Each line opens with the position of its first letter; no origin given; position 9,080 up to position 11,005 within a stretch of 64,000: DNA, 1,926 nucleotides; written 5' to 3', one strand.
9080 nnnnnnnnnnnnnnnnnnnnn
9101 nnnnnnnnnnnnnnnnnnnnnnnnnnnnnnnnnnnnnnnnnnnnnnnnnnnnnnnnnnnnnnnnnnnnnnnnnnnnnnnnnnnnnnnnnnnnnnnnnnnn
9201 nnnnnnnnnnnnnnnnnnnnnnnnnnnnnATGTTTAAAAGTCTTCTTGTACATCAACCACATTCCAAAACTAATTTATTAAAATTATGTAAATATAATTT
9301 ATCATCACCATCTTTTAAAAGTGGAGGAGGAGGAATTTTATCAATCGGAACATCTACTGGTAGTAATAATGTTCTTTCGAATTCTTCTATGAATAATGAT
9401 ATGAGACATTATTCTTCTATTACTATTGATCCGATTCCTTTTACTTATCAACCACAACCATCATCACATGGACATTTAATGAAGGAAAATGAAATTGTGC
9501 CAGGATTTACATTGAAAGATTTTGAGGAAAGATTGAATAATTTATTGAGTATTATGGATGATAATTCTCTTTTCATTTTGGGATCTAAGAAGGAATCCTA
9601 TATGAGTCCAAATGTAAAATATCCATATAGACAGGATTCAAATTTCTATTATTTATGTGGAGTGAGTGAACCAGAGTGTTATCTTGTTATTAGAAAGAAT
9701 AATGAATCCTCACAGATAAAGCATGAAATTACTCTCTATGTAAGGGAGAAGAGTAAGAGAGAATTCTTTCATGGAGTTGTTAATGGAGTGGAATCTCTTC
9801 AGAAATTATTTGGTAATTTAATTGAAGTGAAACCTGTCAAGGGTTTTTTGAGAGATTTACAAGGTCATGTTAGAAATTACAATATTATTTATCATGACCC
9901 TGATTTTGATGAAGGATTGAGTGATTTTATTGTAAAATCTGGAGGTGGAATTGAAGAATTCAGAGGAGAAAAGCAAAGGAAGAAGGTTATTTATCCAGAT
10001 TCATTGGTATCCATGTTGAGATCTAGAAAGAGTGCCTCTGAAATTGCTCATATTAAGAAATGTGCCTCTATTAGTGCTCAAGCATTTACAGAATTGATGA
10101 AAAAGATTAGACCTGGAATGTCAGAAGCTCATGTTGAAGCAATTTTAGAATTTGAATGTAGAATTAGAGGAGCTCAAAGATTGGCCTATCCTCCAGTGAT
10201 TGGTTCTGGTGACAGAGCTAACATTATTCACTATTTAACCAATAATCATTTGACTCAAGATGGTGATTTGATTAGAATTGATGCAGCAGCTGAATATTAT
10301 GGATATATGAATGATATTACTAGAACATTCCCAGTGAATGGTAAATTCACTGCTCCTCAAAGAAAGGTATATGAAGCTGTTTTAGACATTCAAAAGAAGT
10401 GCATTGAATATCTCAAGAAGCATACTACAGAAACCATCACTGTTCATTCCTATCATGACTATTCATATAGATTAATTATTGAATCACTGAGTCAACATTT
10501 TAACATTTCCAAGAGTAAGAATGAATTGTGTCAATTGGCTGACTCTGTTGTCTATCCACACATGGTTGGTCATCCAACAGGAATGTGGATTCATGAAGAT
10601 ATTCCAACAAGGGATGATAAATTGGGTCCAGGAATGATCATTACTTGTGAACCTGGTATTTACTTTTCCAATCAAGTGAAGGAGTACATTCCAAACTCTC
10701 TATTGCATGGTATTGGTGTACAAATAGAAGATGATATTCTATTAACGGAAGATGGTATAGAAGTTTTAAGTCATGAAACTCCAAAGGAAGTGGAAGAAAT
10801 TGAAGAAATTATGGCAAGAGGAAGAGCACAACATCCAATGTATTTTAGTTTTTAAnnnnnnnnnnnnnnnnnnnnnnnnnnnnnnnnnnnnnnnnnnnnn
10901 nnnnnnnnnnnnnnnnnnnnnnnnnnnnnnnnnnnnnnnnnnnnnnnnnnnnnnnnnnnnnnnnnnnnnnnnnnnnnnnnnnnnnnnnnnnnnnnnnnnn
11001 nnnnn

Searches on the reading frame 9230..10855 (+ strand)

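Call 50: search_protein_families(library=pfam, proteins=[window:9230-10855:+], max_evalue=0.00001)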
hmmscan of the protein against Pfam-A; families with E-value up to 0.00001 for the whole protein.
window:9230-10855:+ (541 aa): 2 families
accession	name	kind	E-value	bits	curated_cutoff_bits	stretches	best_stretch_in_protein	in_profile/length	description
PF00557.29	Peptidase_M24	-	4.8e-51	173.9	23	1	274-507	2-208/208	Metallopeptidase family M24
PF05195.22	AMP_N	-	1.2e-22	80.3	24.6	1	98-217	1-117/121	Aminopeptidase P, N-terminal domain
